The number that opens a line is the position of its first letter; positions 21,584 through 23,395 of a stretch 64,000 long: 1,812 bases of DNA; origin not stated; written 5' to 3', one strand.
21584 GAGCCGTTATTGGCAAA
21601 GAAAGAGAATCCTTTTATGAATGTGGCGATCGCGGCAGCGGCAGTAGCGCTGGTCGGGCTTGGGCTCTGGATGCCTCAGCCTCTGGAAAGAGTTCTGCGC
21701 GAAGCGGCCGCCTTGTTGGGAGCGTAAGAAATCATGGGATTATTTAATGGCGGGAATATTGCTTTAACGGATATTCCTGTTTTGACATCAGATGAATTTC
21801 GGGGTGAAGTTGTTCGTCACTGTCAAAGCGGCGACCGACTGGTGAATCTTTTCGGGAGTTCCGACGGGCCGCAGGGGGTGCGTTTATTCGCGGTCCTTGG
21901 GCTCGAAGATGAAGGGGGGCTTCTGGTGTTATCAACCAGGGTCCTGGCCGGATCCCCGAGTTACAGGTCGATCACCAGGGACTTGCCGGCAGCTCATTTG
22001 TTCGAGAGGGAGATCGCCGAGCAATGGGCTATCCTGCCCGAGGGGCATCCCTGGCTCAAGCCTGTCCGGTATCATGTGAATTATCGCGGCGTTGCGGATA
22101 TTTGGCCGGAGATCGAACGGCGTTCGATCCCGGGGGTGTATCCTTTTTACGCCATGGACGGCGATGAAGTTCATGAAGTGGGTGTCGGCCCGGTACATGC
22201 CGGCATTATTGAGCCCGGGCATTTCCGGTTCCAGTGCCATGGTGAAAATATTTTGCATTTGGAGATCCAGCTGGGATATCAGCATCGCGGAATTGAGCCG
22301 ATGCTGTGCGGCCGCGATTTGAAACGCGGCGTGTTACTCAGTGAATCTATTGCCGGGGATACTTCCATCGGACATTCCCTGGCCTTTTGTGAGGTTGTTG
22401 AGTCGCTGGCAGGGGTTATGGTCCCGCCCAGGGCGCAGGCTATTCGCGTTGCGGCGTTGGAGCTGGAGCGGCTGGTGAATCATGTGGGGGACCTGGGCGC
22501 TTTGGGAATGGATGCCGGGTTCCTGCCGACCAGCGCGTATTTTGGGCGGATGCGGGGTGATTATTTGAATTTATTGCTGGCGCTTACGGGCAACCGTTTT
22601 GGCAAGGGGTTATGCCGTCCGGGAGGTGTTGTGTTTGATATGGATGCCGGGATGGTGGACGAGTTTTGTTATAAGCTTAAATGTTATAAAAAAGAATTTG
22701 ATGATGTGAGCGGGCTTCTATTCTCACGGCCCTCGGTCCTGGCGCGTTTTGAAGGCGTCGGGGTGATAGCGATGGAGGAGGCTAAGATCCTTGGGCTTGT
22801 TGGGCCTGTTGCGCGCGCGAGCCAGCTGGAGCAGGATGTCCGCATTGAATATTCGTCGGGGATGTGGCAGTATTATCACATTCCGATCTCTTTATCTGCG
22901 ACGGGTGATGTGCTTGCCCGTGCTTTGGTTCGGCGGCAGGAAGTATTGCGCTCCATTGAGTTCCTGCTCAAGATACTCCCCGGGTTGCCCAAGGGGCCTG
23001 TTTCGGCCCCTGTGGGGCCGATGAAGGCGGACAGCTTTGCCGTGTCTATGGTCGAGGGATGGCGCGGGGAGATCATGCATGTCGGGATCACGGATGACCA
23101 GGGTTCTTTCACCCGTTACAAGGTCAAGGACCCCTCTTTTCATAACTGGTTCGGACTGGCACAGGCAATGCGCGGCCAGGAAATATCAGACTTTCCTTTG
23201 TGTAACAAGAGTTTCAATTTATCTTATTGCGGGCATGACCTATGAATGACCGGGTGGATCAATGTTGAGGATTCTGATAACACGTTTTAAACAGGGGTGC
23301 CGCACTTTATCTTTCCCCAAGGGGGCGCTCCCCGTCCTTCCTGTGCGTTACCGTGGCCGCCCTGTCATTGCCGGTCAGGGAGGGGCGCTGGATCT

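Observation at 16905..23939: Hydrogenase-like membrane complex whose large subunit has lost the [NiFe] ligands (Ehr-type), with no ferredoxin subunit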

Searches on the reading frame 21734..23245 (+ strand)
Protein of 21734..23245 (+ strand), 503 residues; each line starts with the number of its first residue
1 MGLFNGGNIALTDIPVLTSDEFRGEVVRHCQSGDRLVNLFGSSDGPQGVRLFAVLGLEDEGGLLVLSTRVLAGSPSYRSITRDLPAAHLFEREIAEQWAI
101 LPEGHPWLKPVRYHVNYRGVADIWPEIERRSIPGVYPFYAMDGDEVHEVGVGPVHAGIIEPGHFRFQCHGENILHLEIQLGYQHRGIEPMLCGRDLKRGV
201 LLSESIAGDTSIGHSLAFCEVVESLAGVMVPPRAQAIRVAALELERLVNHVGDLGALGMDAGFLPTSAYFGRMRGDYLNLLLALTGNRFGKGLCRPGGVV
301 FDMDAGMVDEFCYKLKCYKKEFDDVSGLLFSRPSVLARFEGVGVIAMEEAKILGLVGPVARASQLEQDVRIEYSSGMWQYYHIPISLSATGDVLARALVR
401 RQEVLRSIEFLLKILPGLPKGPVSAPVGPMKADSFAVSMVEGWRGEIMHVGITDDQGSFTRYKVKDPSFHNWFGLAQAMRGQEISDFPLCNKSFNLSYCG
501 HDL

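Call 3: search_protein_families(library=pfam, proteins=[window:21734-23245:+], max_evalue=0.01)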
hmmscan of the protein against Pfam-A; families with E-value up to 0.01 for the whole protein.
window:21734-23245:+ (503 aa): 3 families
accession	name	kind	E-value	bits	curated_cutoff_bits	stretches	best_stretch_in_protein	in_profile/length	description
PF00346.24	Complex1_49kDa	-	2.9e-36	125.4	24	2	260-425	1-166/271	Respiratory-chain NADH dehydrogenase, 49 Kd subunit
PF00329.25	Complex1_30kDa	-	0.00014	22.8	22.5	1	59-111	50-103/124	Respiratory-chain NADH dehydrogenase, 30 Kd subunit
PF00374.24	NiFeSe_Hases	-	0.007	15.8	25.8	1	185-249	1-65/508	Nickel-dependent hydrogenase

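Call 7: search_solved_structures(query=window:21734-23242:+, max_evalue=0.001, show_alignments=4)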
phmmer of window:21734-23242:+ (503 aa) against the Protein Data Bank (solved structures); distinct sequences matched with E-value up to 0.001: 55.
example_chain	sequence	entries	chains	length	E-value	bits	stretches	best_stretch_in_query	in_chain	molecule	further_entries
7z0s_E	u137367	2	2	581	4.2e-47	164.2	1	68-498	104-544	Formate hydrogenlyase subunit 5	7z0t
6cfw_L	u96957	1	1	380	3e-39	138.3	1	149-491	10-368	Membrane-bound hydrogenase subunit alpha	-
2fug_4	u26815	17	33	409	4e-39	137.9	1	145-426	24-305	NADH-quinone oxidoreductase chain 4 | NADH-QUINONE OXIDOREDUCTASE SUBUNIT 4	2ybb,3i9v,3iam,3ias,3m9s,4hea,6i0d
6hum_H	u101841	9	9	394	1.5e-33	119.5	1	149-423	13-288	NAD(P)H-quinone oxidoreductase subunit H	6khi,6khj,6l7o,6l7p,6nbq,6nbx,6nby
7q5y_B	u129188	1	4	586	1.1e-29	106.7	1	151-427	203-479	NADH-quinone oxidoreductase subunit C/D 2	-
7wfg_H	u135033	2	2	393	1.8e-29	106.1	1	143-423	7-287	NAD(P)H-quinone oxidoreductase subunit H, chloroplastic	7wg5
8e9g_D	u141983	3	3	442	2.5e-26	95.7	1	147-424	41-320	NADH-quinone oxidoreductase subunit D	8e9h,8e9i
7eu3_H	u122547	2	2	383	3.5e-26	95.2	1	150-423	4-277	NAD(P)H-quinone oxidoreductase subunit H, chloroplastic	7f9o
9grx_H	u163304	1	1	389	4.6e-26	94.8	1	149-423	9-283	NAD(P)H-quinone oxidoreductase subunit H, chloroplastic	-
8ba0_D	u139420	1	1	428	1.2e-23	86.8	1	152-425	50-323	Complex I-49kD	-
8b9z_D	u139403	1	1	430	1.2e-23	86.8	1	152-425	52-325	Complex I-49kD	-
8esw_S2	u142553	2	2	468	1.6e-23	86.4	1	152-425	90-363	Complex I-49kD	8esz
7zm7_C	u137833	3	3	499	1.7e-22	83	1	147-424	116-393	NADH-ubiquinone oxidoreductase 49 kDa subunit-like protein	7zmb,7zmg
5xtb_Q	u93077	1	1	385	3.1e-22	82.2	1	152-436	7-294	NADH dehydrogenase [ubiquinone] iron-sulfur protein 2, mitochondrial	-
9iho_D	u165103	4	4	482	3.5e-22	82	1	150-425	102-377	NUCM (49 kDa) subunit of mitochondrial NADH:ubiquinone oxidoreductase (Complex I)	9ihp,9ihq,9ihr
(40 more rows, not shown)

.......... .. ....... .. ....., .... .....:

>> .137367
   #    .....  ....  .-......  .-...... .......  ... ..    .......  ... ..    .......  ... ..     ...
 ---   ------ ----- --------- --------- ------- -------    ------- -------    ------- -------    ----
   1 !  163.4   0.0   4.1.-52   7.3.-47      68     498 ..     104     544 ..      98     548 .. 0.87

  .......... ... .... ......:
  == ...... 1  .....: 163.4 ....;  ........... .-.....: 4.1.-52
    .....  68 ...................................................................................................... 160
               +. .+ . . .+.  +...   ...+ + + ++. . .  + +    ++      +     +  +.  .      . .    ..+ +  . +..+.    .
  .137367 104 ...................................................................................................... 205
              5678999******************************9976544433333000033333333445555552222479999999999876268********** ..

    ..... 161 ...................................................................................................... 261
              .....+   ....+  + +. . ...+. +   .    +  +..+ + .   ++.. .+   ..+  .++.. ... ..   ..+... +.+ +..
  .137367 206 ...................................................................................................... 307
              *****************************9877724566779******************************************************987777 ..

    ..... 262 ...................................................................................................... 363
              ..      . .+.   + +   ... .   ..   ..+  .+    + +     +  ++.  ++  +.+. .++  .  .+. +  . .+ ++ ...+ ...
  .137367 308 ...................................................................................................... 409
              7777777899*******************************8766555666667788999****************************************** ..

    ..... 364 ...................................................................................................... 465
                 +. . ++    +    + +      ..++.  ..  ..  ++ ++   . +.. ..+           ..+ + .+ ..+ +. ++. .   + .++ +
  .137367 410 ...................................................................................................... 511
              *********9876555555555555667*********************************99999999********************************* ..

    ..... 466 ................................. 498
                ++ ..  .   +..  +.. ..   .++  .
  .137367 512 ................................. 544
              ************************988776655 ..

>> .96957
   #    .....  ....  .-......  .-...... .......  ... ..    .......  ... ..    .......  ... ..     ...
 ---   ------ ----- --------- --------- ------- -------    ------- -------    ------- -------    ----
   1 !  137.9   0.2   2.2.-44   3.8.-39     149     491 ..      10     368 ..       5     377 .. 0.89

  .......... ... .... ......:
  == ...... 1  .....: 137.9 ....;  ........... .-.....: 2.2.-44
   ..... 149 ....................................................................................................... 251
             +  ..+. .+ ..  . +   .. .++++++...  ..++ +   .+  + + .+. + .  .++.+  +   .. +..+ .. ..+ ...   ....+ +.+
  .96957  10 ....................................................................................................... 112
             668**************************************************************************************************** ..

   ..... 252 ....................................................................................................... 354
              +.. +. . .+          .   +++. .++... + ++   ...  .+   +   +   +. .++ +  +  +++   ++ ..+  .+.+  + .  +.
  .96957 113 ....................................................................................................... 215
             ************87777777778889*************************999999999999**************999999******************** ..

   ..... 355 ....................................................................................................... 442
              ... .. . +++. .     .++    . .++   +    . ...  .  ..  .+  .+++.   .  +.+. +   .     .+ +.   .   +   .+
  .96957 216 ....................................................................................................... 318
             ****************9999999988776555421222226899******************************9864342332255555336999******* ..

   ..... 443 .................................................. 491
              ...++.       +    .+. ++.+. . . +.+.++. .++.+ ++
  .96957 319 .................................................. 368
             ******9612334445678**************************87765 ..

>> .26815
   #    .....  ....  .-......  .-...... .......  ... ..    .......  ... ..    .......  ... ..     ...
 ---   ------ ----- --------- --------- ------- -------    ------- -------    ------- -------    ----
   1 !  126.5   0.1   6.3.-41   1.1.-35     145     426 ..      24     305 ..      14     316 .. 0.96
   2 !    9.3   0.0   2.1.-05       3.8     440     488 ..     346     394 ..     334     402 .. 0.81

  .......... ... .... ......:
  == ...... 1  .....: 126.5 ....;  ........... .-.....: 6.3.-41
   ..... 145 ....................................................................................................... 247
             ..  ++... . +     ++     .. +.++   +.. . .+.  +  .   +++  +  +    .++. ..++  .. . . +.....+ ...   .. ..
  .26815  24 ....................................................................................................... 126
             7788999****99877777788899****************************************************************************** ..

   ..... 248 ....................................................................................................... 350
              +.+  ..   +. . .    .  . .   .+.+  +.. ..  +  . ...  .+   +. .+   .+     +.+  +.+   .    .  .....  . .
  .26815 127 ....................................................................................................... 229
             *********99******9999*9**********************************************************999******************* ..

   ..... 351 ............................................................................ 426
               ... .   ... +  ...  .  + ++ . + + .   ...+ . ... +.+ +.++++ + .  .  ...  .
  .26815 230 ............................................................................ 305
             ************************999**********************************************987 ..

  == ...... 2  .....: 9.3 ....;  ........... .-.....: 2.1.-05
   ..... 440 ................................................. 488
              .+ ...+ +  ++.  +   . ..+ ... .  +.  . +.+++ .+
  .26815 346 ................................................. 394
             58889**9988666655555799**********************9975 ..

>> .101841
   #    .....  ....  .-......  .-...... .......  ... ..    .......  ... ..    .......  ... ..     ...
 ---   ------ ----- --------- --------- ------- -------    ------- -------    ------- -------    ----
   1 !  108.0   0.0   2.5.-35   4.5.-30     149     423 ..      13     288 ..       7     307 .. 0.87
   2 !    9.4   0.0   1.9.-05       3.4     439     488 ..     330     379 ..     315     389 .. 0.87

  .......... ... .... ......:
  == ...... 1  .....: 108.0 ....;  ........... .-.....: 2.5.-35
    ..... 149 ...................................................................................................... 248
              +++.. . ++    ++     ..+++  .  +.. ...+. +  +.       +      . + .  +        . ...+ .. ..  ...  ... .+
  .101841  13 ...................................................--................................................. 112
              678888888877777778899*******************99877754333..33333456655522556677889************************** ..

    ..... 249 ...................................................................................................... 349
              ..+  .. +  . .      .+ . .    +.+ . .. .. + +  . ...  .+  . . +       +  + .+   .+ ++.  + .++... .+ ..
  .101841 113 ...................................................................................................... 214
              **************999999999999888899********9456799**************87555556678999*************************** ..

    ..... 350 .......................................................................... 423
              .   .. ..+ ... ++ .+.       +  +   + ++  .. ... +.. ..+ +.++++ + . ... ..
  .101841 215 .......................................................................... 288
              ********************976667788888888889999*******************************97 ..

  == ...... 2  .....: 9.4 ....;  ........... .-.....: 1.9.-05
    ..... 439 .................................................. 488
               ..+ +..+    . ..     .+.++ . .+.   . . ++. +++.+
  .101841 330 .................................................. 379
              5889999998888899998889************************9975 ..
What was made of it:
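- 21734..23245 (+): EhrL: fused NuoC+NuoD / HycE-like large subunit without [NiFe] ligands. HycE 7z0s_E 4e-47 (call 7).
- On Ehr complexes: HycE and MbhL alignments (call 7).
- On Respiratory complex I (NDH-1): They align to G208 and I159 (call 7).
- On MBS/Mbx sulfane reductase: 6u8y_L is a weaker match than HycE (call 7).
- Closest known: Pyrococcus furiosus MBH. Different: MbsL is a weaker match (2e-19) than HycE (call 7).
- Checked: Large subunit. phmmer against solved structures (call 7) aligns HycE '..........' to '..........' and HycE 'DPCY(SCTDR)' to 'NLSY(CGHDL)'.
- The quinone ligands Tyr87 and His38 of Nqo4 align to G208 and I159 (call 7). Overall homology to HycE and MbhL (call 7).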

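Call 11: find_homologous_proteins(query=window:21734-23242:+, max_evalue=1e-10)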
Query window:21734-23242:+ (503 aa): 8000 proteins with E <= 1e-10 among 8000 candidates; the best 120 are listed.
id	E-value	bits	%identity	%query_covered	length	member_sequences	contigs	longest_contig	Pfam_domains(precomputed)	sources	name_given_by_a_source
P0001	0.0e+0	1161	100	100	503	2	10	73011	PF00346.25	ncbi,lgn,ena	-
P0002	1.3e-275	933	80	100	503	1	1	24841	PF00346.25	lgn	-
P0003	5.2e-275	931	79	100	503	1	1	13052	PF00346.25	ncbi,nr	ncbi:MAG: hydrogenase [Candidatus Omnitrophica bacterium]|nr:hydrogenase [Candidatus Omnitrophota ba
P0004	2.7e-274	929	78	100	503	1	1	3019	PF00346.25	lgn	-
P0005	4.6e-270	915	77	100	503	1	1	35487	PF00346.25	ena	-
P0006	7.8e-268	907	76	100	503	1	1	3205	PF00346.25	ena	-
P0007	1.5e-267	906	76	100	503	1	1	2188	PF00329.26,PF00346.25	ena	-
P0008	2.7e-267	906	76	100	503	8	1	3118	PF00346.25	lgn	-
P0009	1.9e-265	900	75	100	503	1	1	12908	PF00346.25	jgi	-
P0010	9.7e-265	897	74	100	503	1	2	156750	PF00346.25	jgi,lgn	-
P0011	2.2e-264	896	76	100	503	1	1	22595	PF00346.25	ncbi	-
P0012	2.2e-264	896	75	100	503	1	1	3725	PF00329.26,PF00346.25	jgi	jgi:Ni,Fe-hydrogenase III large subunit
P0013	8.1e-264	894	75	100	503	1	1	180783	PF00346.25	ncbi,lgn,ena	ncbi:MAG: hydrogenase [Candidatus Omnitrophota bacterium]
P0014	1.3e-263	893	75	100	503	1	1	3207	PF00346.25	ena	-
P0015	1.5e-263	893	74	100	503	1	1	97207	PF00346.25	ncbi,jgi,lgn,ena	ncbi:MAG: hydrogenase [Candidatus Omnitrophota bacterium]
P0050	1.7e-251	853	72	100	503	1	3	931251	PF00346.25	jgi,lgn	jgi:Ni,Fe-hydrogenase III large subunit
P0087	1.0e-200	686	60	99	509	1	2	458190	PF00329.26,PF00346.25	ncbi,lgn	-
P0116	1.0e-192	660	57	99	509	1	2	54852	PF00329.26,PF00346.25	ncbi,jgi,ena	-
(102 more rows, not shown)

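Call 15: find_encoding_contigs(protein=P0001, flank=10000, max_places=4)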
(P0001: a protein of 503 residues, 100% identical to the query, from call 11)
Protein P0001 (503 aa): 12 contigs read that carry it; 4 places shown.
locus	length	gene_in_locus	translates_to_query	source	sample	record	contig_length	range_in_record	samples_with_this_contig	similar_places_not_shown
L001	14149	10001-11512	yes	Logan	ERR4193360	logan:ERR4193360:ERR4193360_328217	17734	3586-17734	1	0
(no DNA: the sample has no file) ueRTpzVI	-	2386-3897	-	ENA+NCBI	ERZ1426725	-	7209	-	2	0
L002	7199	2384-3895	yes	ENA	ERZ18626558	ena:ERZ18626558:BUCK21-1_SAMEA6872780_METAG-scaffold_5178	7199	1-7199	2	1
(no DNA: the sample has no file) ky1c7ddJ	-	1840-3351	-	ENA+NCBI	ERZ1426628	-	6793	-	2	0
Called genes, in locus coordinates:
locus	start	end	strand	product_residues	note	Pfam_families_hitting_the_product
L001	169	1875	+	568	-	PF00916:Sulfate_transp, PF01740:STAS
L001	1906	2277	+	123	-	-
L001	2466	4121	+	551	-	PF00916:Sulfate_transp, PF01740:STAS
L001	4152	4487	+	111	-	PF01022:HTH_5, PF12802:MarR_2 (weak), PF12840:HTH_20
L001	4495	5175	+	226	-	PF00359:PTS_EIIA_2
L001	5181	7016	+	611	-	PF00662:Proton_antipo_N (weak), PF00361:Proton_antipo_M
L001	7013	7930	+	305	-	PF00146:NADHdh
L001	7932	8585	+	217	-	-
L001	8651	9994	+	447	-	PF00361:Proton_antipo_M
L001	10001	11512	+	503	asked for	PF00346:Complex1_49kDa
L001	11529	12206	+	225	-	PF01058:Oxidored_q6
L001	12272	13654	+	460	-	PF00672:HAMP, PF13487:HD_5, PF01966:HD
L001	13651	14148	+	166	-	?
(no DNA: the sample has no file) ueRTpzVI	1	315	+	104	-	?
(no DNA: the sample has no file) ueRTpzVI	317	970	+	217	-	-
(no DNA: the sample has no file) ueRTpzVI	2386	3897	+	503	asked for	PF00346:Complex1_49kDa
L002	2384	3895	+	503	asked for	PF00346:Complex1_49kDa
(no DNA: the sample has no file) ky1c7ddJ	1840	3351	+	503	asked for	PF00346:Complex1_49kDa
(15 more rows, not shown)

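Call 26: search_protein_representatives(protein=window:21734-23242:+)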
Query: 503 residues. Proteins with E-value up to 0.001 (for the whole library): 6805; up to 1e-10: 3665; up to 1e-30: 939. The best 150 are listed.
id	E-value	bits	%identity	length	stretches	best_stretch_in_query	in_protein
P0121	2.9e-158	544.2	53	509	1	3-503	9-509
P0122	1.8e-148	511.9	59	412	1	75-503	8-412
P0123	2.5e-147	508.2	51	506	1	8-503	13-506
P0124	4.2e-131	454.6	51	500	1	12-503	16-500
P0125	8.4e-130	450.3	45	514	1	12-503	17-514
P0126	2.7e-129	448.6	50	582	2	42-413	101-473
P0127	4.3e-129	448.0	55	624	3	133-420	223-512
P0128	9.5e-125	433.6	50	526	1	50-503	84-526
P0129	1.1e-124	433.4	44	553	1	6-501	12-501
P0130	3.6e-123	428.4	44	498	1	9-503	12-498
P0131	2.3e-122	425.8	42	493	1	11-503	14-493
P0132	1.1e-120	420.2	48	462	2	141-503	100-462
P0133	1.1e-120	420.2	46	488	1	4-503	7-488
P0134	5.9e-120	417.8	45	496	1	5-503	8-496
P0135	8.3e-120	417.3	45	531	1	38-503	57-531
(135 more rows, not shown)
